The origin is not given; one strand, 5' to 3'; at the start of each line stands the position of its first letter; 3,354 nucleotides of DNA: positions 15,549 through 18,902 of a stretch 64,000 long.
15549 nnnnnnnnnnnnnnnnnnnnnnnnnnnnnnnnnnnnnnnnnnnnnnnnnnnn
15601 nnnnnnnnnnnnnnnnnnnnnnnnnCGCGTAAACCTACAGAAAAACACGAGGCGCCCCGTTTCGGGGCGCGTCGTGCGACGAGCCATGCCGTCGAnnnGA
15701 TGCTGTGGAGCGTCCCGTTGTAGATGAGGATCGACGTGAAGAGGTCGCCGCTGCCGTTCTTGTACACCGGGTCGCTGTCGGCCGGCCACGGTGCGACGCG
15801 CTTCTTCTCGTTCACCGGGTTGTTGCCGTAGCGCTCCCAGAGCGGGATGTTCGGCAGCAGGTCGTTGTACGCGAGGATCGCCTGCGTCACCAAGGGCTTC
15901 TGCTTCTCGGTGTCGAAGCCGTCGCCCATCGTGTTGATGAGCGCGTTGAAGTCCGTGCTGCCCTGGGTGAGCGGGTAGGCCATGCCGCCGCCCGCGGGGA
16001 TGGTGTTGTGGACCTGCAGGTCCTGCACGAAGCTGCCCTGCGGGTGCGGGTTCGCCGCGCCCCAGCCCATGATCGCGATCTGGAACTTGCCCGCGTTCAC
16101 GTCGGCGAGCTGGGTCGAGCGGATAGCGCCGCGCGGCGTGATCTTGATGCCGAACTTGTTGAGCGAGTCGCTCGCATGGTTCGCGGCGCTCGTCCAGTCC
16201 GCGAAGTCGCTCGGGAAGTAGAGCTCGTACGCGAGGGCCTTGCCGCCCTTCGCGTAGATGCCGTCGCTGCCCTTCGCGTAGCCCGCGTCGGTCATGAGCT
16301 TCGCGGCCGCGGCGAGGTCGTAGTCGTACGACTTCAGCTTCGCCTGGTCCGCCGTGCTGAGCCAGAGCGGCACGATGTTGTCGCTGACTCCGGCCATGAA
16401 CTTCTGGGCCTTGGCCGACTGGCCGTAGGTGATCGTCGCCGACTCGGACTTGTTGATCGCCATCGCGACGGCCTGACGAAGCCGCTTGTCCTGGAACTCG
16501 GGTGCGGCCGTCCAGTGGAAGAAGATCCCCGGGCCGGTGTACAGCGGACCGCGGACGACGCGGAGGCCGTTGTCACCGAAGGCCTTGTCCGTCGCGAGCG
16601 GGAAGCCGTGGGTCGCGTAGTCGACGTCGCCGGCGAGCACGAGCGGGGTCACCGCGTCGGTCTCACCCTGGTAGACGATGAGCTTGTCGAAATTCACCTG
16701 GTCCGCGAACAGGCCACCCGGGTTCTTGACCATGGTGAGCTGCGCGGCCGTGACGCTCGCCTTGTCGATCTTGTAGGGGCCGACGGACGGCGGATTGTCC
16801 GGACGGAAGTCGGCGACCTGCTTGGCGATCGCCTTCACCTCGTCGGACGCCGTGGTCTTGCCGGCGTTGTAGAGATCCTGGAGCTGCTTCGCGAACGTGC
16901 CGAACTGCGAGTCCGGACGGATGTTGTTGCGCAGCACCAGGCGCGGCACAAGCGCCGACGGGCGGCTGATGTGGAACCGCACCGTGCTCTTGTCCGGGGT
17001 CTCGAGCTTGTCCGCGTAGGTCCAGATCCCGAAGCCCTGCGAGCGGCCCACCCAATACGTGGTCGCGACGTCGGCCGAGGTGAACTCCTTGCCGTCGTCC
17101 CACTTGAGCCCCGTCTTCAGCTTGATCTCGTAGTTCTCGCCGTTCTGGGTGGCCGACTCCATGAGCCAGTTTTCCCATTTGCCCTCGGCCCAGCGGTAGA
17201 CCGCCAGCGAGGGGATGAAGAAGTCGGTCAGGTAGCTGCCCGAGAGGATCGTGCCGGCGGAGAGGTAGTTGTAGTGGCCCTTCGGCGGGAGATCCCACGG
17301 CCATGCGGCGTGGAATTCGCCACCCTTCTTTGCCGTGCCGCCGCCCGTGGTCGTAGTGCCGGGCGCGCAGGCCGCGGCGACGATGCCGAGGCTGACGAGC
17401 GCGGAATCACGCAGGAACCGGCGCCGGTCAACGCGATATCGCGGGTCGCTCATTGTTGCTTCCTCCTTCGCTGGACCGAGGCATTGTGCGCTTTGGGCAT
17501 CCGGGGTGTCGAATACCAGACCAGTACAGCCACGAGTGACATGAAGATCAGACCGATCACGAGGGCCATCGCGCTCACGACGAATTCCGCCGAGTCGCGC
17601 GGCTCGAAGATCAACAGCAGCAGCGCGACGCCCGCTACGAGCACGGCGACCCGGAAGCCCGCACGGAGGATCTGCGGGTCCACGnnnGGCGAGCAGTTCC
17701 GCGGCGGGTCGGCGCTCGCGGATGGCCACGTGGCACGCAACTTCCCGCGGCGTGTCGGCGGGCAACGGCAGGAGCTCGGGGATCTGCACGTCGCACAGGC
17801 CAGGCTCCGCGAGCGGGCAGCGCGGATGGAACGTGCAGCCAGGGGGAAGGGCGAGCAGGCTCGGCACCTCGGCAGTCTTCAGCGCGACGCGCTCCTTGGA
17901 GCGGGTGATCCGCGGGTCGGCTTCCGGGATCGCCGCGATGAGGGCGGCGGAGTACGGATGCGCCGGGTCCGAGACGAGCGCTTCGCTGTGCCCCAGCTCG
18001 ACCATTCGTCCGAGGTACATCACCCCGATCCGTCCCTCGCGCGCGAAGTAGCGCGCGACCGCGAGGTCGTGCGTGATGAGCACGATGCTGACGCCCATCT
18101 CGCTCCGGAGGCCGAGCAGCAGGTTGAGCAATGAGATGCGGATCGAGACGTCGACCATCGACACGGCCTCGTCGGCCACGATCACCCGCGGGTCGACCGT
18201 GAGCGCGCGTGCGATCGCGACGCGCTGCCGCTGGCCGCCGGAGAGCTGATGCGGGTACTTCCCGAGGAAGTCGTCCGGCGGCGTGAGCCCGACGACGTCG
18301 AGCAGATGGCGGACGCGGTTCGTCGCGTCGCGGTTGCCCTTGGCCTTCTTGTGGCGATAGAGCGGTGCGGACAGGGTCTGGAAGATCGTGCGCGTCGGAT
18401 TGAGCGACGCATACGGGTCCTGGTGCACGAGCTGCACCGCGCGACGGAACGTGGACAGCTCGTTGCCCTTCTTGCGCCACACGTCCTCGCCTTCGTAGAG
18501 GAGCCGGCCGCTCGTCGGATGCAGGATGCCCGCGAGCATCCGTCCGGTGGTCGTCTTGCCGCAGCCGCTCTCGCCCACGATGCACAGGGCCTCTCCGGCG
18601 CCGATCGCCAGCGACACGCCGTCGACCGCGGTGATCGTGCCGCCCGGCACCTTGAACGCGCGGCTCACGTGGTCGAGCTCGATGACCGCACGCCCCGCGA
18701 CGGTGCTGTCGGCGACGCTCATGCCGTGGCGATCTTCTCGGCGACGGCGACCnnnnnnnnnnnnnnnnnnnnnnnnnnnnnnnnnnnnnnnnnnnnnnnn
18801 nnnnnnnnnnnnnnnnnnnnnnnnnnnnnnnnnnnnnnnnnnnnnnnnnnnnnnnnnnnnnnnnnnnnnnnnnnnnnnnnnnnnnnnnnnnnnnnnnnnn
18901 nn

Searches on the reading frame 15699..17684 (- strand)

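Call 83: search_protein_families(library=pfam, proteins=[window:15699-17684:-], max_evalue=0.00001)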
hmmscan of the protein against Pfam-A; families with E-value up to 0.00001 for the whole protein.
window:15699-17684:- (662 aa): 1 family
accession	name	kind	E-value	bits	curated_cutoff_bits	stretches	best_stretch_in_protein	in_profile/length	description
PF00496.27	SBP_bac_5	-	4.7e-49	167.9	32.4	1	171-553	3-358/368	Bacterial extracellular solute-binding proteins, family 5 Middle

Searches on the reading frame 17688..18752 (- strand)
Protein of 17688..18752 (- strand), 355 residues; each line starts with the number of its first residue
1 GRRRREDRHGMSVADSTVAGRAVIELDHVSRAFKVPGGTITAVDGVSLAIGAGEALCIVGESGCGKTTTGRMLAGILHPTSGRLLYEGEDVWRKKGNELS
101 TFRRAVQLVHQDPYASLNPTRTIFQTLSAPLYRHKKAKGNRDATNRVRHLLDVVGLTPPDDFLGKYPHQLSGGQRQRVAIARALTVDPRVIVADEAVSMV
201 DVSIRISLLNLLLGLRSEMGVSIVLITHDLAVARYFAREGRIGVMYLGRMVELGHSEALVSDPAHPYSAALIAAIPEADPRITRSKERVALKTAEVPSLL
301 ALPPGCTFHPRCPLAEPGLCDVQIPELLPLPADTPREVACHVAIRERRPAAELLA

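Call 83: search_protein_families(library=pfam, proteins=[window:17688-18752:-], max_evalue=0.00001)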
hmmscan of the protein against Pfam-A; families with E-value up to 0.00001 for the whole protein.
window:17688-18752:- (355 aa): 2 families
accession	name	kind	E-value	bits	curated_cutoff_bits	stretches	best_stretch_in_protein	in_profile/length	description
PF00005.33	ABC_tran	-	1.8e-31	110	25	1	44-197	2-136/137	ABC transporter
PF08352.17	oligo_HPY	-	9.5e-15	55.2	27.1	1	251-318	1-64/65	Oligopeptide/dipeptide transporter, C-terminal region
